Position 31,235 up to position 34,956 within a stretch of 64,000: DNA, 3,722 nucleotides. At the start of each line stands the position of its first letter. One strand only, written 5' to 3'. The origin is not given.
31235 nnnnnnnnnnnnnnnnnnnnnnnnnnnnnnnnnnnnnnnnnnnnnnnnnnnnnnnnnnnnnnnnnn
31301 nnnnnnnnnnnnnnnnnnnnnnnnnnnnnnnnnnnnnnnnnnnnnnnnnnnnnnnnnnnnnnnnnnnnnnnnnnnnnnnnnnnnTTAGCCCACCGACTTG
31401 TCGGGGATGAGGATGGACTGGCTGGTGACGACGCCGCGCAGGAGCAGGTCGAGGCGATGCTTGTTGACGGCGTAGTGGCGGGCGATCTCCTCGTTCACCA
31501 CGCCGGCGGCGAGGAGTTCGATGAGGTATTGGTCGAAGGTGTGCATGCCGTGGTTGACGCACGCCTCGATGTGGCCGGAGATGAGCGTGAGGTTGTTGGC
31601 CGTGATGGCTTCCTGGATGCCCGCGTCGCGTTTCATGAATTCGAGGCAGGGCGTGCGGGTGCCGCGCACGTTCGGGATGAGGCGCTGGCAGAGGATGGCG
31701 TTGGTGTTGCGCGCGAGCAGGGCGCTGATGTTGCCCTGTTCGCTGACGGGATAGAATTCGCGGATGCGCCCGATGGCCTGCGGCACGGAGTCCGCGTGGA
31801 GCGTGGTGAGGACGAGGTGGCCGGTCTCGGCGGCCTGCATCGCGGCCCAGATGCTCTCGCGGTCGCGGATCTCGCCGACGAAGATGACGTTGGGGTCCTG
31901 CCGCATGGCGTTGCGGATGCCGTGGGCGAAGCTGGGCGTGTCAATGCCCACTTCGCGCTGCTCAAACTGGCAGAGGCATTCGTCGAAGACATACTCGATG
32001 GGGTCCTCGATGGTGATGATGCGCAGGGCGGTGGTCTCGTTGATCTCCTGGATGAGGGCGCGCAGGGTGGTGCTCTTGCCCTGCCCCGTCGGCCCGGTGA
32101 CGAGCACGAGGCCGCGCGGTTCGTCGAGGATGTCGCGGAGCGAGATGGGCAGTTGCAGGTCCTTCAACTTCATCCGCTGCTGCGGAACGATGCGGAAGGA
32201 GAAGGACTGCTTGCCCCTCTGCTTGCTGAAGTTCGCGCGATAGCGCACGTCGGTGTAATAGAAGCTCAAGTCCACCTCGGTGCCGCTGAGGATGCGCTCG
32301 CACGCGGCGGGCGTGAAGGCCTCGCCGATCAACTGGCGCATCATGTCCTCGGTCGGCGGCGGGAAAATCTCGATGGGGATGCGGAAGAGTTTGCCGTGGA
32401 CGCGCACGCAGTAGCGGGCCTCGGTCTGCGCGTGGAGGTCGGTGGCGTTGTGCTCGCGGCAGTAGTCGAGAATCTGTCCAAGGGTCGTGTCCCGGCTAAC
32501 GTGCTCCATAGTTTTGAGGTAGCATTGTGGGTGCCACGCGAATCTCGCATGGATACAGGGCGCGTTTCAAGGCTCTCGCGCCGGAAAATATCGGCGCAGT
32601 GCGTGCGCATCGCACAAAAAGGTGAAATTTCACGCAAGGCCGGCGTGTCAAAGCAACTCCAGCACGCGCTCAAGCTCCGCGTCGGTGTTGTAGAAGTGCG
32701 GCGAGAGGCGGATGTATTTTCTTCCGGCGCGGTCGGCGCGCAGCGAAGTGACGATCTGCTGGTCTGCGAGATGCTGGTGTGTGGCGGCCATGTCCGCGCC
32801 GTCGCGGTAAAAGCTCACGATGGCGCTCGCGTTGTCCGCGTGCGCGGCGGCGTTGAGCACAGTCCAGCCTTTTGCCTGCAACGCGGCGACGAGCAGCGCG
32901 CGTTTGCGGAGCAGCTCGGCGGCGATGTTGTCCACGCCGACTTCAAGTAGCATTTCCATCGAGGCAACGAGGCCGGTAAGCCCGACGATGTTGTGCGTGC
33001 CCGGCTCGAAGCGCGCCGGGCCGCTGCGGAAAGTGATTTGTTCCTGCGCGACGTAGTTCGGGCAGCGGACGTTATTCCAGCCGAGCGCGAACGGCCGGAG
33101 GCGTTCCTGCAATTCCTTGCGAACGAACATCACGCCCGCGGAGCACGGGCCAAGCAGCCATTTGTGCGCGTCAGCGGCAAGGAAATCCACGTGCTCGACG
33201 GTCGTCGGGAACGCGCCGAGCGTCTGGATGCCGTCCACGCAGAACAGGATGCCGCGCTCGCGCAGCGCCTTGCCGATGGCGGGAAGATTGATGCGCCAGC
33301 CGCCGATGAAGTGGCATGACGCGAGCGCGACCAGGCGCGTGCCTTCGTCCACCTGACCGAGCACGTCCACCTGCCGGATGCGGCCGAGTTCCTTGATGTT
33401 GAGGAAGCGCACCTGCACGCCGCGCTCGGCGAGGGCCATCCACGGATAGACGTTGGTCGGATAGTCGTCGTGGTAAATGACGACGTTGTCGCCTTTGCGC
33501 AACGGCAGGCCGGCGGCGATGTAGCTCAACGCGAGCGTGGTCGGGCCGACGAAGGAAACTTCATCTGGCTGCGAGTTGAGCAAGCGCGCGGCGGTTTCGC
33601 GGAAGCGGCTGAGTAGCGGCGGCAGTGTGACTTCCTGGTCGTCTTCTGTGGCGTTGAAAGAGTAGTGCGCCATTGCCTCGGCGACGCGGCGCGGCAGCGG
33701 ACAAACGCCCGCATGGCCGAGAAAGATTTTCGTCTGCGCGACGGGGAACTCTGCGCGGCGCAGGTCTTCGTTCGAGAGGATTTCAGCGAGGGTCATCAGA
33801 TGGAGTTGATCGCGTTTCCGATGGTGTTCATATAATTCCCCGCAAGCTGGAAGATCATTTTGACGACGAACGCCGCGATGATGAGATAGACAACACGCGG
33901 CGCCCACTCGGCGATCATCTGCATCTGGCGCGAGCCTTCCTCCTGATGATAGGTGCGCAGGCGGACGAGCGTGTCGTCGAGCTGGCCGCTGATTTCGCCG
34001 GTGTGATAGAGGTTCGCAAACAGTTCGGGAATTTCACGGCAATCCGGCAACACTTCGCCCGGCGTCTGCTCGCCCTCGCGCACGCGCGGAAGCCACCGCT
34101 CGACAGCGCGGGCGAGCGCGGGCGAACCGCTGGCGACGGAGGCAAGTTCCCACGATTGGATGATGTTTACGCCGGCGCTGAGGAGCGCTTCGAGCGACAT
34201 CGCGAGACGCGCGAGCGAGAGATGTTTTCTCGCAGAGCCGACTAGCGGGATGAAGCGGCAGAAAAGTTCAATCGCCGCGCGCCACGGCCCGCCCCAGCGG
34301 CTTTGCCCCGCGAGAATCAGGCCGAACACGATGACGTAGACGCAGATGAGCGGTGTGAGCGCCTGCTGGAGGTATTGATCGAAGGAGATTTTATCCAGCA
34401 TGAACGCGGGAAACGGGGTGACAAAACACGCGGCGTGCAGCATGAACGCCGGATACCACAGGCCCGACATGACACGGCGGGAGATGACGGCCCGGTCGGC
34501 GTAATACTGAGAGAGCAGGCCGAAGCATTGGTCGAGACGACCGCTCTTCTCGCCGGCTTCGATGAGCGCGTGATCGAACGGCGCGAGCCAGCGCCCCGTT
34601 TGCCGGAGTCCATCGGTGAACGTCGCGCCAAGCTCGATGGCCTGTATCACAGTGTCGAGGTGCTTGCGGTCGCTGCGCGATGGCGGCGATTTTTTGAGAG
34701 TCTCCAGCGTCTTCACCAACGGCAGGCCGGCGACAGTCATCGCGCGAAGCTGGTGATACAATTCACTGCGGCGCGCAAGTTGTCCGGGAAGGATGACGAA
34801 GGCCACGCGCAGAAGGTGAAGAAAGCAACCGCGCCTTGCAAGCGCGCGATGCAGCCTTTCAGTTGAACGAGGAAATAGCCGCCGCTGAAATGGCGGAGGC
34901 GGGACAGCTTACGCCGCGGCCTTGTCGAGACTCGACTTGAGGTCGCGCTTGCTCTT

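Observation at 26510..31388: Four-gene porin-cytochrome module with the parts list of an extracellular electron-transfer (Mtr/Mto/Pcc-type) conduit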

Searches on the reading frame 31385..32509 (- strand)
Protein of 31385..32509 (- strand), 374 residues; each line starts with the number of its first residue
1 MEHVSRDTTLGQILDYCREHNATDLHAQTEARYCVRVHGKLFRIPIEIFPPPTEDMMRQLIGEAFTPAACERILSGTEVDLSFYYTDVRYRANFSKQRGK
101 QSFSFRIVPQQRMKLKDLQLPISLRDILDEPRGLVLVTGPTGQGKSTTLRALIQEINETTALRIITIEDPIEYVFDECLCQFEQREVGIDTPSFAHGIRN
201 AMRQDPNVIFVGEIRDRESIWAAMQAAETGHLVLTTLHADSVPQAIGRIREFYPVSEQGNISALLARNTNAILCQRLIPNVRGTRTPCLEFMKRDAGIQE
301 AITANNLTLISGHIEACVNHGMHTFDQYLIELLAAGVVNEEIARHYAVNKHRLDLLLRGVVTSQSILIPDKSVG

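Call 37: search_protein_families(library=pfam, proteins=[window:31385-32509:-], max_evalue=0.001)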
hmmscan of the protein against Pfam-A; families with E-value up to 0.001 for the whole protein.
window:31385-32509:- (374 aa): 4 families
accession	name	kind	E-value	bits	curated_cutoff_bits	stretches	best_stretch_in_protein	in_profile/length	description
PF00437.27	T2SSE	-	3.2e-45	154.8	24.9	1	17-281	19-281/370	Type II/IV secretion system protein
PF25199.1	nSTAND_NTPase5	-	5.3e-06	26.8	34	1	129-201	38-115/145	Novel STAND NTPase 5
PF13191.12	AAA_16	-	0.00013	22.9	32.6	1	126-163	14-52/167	AAA ATPase domain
PF13401.12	AAA_22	-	0.00015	22.5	27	1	131-163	4-33/130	AAA domain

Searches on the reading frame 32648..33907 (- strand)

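Call 37: search_protein_families(library=pfam, proteins=[window:32648-33907:-], max_evalue=0.001)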
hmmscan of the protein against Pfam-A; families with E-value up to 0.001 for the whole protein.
window:32648-33907:- (419 aa): 1 family
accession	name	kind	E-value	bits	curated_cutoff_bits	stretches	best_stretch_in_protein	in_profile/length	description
PF00266.25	Aminotran_5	-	4.4e-49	167.8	21.5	1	61-415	1-371/371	Aminotransferase class-V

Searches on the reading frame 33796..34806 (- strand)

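Call 37: search_protein_families(library=pfam, proteins=[window:33796-34806:-], max_evalue=0.001)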
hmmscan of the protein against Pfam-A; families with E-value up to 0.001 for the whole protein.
window:33796-34806:- (336 aa): 1 family
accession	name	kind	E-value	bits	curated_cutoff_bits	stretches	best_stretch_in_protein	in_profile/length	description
PF00482.28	T2SSF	-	1.5e-30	106.1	25.2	2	17-136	2-122/125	Type II secretion system (T2SS), protein F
